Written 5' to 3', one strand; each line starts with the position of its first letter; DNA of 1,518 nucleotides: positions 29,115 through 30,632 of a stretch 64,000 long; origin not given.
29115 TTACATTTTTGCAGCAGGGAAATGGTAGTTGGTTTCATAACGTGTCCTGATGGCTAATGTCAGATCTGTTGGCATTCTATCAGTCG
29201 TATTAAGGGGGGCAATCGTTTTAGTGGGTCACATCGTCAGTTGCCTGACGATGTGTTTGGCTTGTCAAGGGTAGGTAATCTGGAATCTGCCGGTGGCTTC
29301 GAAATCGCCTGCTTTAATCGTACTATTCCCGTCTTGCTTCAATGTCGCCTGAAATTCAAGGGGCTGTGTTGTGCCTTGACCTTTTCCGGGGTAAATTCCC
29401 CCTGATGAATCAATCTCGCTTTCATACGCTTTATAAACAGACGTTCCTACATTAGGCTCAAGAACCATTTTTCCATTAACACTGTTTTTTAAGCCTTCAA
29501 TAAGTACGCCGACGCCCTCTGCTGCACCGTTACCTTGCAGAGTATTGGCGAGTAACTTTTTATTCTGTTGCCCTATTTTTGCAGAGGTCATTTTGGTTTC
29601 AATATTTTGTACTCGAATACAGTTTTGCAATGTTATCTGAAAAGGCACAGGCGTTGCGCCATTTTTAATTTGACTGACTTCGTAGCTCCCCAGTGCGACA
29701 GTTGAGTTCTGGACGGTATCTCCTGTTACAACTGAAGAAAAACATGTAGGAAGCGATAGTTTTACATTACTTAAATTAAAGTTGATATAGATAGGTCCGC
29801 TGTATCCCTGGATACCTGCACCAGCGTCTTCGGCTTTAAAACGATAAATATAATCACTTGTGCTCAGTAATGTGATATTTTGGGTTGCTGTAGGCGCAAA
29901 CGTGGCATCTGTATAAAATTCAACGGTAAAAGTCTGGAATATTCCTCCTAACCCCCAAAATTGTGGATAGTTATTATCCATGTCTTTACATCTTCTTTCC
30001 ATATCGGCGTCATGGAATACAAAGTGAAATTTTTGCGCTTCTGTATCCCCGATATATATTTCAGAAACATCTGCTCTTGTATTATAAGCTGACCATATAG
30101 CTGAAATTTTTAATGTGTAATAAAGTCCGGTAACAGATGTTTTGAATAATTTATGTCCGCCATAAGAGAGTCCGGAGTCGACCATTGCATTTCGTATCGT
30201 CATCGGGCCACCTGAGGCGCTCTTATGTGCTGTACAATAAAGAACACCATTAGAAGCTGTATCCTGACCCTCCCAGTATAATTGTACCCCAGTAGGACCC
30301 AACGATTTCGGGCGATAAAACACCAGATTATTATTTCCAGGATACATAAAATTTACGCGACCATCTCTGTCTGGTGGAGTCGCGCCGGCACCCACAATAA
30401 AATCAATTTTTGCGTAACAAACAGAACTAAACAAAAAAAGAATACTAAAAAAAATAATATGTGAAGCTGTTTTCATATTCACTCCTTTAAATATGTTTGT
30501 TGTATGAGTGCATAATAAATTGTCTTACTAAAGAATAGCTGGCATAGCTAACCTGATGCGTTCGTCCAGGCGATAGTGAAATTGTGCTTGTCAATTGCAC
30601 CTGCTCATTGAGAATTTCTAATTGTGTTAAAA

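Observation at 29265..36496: Seven-gene yad chaperone-usher fimbrial operon with likely allelic divergence in the adhesin and usher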

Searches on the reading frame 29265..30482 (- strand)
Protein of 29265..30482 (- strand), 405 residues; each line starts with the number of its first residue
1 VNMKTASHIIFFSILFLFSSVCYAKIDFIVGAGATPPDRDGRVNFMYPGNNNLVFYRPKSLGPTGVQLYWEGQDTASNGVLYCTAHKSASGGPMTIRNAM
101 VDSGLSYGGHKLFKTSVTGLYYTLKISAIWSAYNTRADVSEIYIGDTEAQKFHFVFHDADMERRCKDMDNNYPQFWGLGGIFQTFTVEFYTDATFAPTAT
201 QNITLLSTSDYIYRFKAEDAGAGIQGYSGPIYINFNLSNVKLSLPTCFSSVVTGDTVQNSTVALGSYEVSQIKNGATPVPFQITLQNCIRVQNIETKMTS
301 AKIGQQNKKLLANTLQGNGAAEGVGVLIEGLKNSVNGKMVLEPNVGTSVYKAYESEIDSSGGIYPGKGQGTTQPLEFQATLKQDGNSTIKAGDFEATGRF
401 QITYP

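Call 4: search_protein_families(library=ncbifam, proteins=[window:29265-30482:-])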
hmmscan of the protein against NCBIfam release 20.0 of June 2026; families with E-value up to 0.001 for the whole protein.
window:29265-30482:- (405 aa): 10 families
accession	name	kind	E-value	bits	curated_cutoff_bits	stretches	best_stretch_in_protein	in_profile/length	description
NF007267.0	PRK09723.1-1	equivalog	1.6e-153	511.4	391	1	35-405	56-432/432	fimbrial-like adhesin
NF007268.0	PRK09723.1-2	equivalog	1.2e-147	492.2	382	1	3-405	1-412/412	fimbrial-like adhesin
NF007270.0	PRK09723.1-4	equivalog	1e-52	179.5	408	1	87-405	106-422/422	putative fimbrial-like adhesin protein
NF007269.0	PRK09723.1-3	equivalog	7.8e-50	170.2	473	1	95-405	96-391/391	putative fimbrial-like adhesin protein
NF011833.0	PRK15305.1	equivalog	8.4e-11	41.4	329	1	239-404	207-352/353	fimbrial protein StkG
NF011796.0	PRK15263.1-2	equivalog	1.4e-05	25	213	1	244-308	41-104/193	putative fimbrial protein StaE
NF052362.1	FimF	equivalog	4.7e-05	23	200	1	257-328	43-116/175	type 1 fimbrial adaptor subunit FimF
NF011756.0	PRK15209.1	equivalog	0.00015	21.4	221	1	251-331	40-122/174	long polar fimbrial major subunit LpfA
NF007276.0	PRK09733.1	equivalog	0.00018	21.3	189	1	250-340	42-136/183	fimbrial-like protein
NF011741.1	PRK15194.1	equivalog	0.00019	21.4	140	1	257-333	52-131/185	type 1 fimbrial major subunit FimA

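Call 5: search_protein_families(library=pfam, proteins=[window:29265-30482:-])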
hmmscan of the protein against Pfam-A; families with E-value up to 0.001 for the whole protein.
window:29265-30482:- (405 aa): 1 family
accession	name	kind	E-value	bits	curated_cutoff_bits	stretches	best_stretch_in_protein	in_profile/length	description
PF00419.26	Fimbrial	-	1.9e-14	54.6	25.6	1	255-404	18-150/151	Fimbrial protein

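Call 11: list_cluster_members(proteins=[window:29265-30482:-, window:30673-31251:-, window:31283-31867:-, window:31880-32440:-, window:32463-35054:-, window:35103-35861:-, window:35918-36496:-, window:28361-29152:-, window:37098-37577:-])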
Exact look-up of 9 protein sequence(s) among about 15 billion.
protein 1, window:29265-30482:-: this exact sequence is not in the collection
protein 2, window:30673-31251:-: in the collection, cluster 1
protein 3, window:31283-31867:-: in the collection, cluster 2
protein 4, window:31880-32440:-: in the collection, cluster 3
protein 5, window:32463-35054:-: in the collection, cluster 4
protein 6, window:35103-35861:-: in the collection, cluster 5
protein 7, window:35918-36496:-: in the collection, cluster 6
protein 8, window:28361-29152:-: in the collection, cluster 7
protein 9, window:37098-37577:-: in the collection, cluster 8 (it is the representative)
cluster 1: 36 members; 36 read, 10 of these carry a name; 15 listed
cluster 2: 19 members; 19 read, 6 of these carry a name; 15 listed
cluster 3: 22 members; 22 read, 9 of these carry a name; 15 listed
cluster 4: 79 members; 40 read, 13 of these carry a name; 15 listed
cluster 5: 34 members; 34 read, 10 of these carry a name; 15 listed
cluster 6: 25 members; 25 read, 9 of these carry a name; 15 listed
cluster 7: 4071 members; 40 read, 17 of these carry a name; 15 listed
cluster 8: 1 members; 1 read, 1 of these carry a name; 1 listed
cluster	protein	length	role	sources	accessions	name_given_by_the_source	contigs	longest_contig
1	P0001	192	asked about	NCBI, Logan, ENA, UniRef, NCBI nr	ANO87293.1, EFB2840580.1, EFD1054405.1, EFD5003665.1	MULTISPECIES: fimbrial-like protein [Escherichia] | Fimbrial protein n=1 Tax=Escherichia coli TaxID=562 RepID=A0AAI9B5E0_ECOLX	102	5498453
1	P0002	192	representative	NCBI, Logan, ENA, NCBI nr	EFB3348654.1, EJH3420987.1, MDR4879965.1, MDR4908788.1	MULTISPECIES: fimbrial-like protein [Escherichia]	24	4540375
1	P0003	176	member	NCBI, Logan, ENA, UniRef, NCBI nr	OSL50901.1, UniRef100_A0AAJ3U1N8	protein YadK [Escherichia coli H605] | Protein YadK n=2 Tax=Escherichia TaxID=561 RepID=A0AAJ3U1N8_ECOLX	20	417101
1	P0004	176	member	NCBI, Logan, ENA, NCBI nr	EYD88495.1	hypothetical protein AC26_0163 [Escherichia coli 1-176-05_S3_C2]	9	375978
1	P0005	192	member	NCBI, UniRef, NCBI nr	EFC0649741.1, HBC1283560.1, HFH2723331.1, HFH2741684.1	TPA: fimbrial-like protein [Escherichia coli] | fimbrial-like protein n=1 Tax=Escherichia sp. MOD1-EC6842 TaxID=2093899 ... | fimbrial-like protein [Escherichia sp. MOD1-EC6842]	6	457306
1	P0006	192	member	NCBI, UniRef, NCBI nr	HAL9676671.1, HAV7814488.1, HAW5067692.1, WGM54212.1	TPA: fimbrial protein [Escherichia coli] | fimbrial-like protein n=1 Tax=Escherichia TaxID=561 RepID=UPI00050A49CF | fimbrial-like protein [Escherichia ruysiae]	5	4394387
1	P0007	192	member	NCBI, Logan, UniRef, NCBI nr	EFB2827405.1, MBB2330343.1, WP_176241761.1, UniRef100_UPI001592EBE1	fimbrial-like protein [Escherichia sp. 93.0816] | fimbrial-like protein n=1 Tax=Escherichia sp. 93.0816 TaxID=2723308 RepID=UPI001592EBE1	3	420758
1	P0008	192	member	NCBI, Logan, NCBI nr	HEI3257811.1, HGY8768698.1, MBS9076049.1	TPA: fimbrial protein [Escherichia coli] | fimbrial protein [Escherichia coli]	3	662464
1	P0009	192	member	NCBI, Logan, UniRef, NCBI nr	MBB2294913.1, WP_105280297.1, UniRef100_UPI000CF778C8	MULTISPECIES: fimbrial-like protein [unclassified Escherichia] | fimbrial-like protein n=1 Tax=unclassified Escherichia TaxID=2608889 RepID=UPI000CF778C8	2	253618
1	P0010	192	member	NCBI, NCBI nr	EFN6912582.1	fimbrial protein [Escherichia coli O10]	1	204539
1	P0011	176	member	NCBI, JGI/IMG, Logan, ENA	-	-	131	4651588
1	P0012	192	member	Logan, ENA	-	-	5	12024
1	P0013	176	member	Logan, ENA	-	-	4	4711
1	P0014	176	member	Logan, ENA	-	-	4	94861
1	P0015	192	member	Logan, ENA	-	-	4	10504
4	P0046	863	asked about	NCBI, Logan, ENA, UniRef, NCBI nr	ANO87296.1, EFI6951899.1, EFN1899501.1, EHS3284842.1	outer membrane usher protein [Escherichia coli] | Outer membrane usher protein n=1 Tax=Escherichia coli TaxID=562 RepID=A0AAI9FDZ2_ECOLX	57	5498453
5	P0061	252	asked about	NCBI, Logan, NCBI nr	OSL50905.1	chaperone protein EcpD [Escherichia coli H605]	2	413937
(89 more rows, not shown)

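Call 17: find_homologous_proteins(query=window:29265-30482:-, max_evalue=1e-20)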
Query window:29265-30482:- (405 aa): 133 proteins with E <= 1e-20 among 3829 candidates; the best 120 are listed.
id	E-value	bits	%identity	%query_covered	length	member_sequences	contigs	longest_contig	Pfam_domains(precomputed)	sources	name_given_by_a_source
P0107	1.2e-269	912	99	100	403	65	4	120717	PF00419.27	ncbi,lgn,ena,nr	ncbi:TPA: fimbrial-like adhesin [Escherichia coli]|nr:fimbrial-like adhesin [Escherichia coli]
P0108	1.3e-198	678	74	100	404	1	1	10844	PF00419.27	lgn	-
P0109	1.8e-188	645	71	100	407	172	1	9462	PF00419.27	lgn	-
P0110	1.3e-186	639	69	100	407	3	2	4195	PF00419.27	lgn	-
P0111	2.5e-136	473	54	100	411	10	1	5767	PF00419.27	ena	-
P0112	3.2e-134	466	53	100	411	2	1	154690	PF00419.27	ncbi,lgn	-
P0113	3.6e-134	466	53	100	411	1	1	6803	PF00419.27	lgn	-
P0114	4.0e-134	466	54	100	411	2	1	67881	PF00419.27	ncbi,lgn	ncbi:fimbrial-like adhesin [Escherichia coli]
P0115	2.6e-133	463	53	100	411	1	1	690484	PF00419.27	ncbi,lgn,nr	ncbi:TPA: fimbrial-like adhesin [Escherichia coli]|nr:fimbrial-like adhesin [Escherichia coli]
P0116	1.0e-130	455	57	91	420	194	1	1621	PF00419.27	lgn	-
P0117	8.2e-130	452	56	94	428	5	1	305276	PF00419.27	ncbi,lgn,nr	ncbi:fimbrial-like adhesin [Escherichia fergusonii]|nr:fimbrial-like adhesin [Escherichia fergusonii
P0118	2.1e-129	450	56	91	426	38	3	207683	PF00419.27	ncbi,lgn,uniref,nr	ncbi:fimbrial-like adhesin [Escherichia coli]|uniref:fimbrial-like adhesin n=1 Tax=Escherichia coli 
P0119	4.2e-129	449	55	100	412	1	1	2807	PF00419.27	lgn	-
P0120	2.7e-128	447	54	100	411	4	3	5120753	PF00419.27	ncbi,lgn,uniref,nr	ncbi:fimbrial-like adhesin [Escherichia sp. E4742]|uniref:fimbrial-like adhesin n=1 Tax=Escherichia 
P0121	3.4e-128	446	53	100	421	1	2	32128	PF00419.27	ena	-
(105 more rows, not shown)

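Call 21: find_encoding_contigs(protein=P0046, flank=10000, max_places=10)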
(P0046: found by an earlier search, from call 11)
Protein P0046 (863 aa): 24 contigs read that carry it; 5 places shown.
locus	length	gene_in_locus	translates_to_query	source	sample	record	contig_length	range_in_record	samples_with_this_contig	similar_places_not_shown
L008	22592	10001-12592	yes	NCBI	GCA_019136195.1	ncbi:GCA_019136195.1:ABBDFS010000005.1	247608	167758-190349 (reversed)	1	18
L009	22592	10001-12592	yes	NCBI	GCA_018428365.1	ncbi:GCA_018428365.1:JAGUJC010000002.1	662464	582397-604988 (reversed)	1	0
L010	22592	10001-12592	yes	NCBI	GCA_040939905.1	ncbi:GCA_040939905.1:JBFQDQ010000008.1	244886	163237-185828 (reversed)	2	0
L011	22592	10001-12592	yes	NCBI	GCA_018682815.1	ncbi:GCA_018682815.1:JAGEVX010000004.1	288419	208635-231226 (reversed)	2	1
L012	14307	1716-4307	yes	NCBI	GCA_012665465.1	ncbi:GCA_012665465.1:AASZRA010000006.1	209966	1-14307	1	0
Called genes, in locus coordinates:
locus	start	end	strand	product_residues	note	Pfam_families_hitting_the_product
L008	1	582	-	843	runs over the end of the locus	PF14812:PBP1_TM, PF14814:UB2H, PF00912:Transgly, PF00905:Transpeptidase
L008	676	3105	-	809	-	PF00270:DEAD, PF00271:Helicase_C, PF24473:CON_HrpB, PF08482:HrpB_C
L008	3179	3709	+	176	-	PF02834:LigT_PEase, PF13563:2_5_RNA_ligase2, PF02834:LigT_PEase (weak)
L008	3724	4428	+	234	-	PF17746:SfsA_N, PF03749:SfsA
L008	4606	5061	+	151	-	PF21157:DksA_N, PF01258:zf-dskA_traR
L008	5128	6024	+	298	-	PF00749:tRNA-synt_1c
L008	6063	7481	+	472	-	PF01743:PolyA_pol, PF12627:PolyA_pol_RNAbd, PF12626:PolyA_pol_arg_C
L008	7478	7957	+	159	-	PF01288:HPPK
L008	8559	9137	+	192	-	-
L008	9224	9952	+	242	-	PF00345:PapD_N, PF02753:PapD_C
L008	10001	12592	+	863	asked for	PF13954:PapC_N, PF00577:Usher, PF13953:PapC_C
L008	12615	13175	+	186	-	PF00419:Fimbrial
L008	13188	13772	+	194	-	-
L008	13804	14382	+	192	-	-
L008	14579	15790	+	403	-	PF00419:Fimbrial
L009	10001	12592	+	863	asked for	PF13954:PapC_N, PF00577:Usher, PF13953:PapC_C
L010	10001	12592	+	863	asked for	PF13954:PapC_N, PF00577:Usher, PF13953:PapC_C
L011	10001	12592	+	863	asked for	PF13954:PapC_N, PF00577:Usher, PF13953:PapC_C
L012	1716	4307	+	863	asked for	PF13954:PapC_N, PF00577:Usher, PF13953:PapC_C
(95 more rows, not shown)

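Call 35: find_encoding_contigs(protein=P0006, flank=10000, max_places=4)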
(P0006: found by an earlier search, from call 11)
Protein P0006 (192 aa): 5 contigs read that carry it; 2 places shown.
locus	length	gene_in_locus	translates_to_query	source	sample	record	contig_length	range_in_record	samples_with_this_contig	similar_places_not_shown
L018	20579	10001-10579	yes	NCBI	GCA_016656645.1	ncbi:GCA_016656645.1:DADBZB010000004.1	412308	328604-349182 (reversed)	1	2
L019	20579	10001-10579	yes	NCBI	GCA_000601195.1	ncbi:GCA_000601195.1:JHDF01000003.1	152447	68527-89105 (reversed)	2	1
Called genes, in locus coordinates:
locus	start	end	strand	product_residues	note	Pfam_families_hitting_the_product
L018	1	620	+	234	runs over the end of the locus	PF17746:SfsA_N, PF03749:SfsA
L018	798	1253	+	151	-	PF21157:DksA_N, PF01258:zf-dskA_traR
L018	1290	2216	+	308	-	PF00749:tRNA-synt_1c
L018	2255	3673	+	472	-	PF01743:PolyA_pol, PF12627:PolyA_pol_RNAbd, PF12626:PolyA_pol_arg_C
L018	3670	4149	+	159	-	PF01288:HPPK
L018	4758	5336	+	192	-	-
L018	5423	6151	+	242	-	PF00345:PapD_N, PF02753:PapD_C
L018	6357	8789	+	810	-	PF13954:PapC_N, PF00577:Usher, PF13953:PapC_C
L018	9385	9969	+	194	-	PF00419:Fimbrial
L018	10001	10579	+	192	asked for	-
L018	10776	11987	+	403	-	PF00419:Fimbrial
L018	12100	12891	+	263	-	PF02548:Pantoate_transf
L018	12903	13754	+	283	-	PF02569:Pantoate_ligase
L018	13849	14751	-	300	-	-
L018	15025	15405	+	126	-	PF02261:Asp_decarbox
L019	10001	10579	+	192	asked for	-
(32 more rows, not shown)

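Call 50: search_solved_structures(query=window:29265-30476:-, max_evalue=0.01)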
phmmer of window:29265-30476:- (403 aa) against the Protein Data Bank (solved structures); distinct sequences matched with E-value up to 0.01: 0.

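Call 56: predict_structure(alignment_id=A2)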
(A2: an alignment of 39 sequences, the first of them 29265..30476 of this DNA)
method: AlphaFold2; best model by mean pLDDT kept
length: 403 residues; sequences in the alignment: 39
mean_pLDDT: 91.1   pTM: 0.81
mean pLDDT of the five models: 91.1, 90.5, 90.3, 90.1, 89.8
residues with pLDDT >= 90: 298; 70-90: 93; 50-70: 7; < 50: 5
segments of 3 or more residues with pLDDT < 50: 16-20
pLDDT, mean of each block of 10 residues (from residue 1): 73 55 83 82 92 92 94 92 88 96 97 97 96 94 94 92 83 92 97 92 96 91 90 94 91 94 95 95 92 96 96 92 97 93 95 84 87 96 94 96 89
secondary structure, 60 per line:
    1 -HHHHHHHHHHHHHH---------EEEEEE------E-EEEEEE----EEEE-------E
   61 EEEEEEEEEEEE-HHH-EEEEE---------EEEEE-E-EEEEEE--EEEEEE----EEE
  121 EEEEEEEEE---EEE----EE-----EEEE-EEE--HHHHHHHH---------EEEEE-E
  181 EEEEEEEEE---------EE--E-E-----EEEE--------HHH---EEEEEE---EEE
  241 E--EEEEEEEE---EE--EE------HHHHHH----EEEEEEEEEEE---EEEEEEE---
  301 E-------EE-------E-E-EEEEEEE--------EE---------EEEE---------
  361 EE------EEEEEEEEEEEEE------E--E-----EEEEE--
elements in order: H2-15 E25-30 E39-44 E49-52 E60-72 E78-82 E92-96 E100-105 E108-113 E118-129 E133-135 E147-150 E152-154 H157-164 E174-178 E180-189 E211-214 E229-234 E238-241 E244-251 H267-272 E277-287 E291-297 E322-328 E348-351 E369-381 E397-401
